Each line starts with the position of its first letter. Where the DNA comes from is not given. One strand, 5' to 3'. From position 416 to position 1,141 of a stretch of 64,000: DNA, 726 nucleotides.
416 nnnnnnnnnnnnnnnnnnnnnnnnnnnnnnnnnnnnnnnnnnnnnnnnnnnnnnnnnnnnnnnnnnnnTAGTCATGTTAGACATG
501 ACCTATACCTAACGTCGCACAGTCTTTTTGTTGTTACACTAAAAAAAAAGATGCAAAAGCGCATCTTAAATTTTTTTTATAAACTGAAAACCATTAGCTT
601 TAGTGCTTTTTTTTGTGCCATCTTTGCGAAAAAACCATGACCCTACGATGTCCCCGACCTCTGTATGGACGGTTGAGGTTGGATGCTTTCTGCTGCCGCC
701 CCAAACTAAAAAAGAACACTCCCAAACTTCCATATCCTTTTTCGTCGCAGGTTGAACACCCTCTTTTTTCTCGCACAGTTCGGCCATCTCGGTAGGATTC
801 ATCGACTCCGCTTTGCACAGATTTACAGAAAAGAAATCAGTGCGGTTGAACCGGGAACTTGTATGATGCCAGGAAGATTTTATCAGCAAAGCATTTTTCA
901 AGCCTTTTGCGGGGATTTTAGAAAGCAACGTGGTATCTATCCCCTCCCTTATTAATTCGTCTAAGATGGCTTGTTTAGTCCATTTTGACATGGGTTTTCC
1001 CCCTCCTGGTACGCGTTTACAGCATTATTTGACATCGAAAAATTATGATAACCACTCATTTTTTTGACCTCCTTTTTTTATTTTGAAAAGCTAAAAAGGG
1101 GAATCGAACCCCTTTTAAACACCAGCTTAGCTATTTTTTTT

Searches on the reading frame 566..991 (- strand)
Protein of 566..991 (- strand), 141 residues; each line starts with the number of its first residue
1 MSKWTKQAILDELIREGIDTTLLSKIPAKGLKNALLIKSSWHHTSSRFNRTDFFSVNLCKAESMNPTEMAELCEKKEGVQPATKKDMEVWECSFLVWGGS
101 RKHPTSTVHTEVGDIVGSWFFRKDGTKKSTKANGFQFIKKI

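Call 8: search_protein_families(library=pfam, max_evalue=0.01, proteins=[window:566-991:-])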
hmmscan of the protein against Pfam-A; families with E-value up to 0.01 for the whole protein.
window:566-991:- (141 aa): 0 families

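Call 18: find_encoding_contigs(protein=window:566-991:-, flank=10000, max_places=4)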
Protein window:566-991:- (141 aa): 3 contigs read that carry it; 3 places shown.
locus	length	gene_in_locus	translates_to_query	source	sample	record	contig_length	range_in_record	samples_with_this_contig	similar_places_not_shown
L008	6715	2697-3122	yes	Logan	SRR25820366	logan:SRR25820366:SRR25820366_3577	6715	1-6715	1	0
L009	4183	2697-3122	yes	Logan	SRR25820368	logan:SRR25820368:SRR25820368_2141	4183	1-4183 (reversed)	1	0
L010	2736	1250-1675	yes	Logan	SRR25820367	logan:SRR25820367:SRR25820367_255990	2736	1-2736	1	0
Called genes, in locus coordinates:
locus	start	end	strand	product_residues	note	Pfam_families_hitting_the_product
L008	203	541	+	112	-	-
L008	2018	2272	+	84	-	-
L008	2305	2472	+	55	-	-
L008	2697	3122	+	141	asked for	-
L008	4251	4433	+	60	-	-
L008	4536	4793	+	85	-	-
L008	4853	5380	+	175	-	-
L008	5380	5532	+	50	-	-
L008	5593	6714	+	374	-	?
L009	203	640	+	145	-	-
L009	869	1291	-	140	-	-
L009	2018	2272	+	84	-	-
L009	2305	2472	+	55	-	-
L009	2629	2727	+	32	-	-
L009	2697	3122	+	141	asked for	-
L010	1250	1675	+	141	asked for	-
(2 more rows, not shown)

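Call 88: search_protein_families(library=pfam, max_evalue=0.01, proteins=[L008:4853-5380:+])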
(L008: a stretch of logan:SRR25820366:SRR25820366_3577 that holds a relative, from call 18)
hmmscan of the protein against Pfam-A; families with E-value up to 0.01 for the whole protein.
L008:4853-5380:+ (175 aa): 0 families
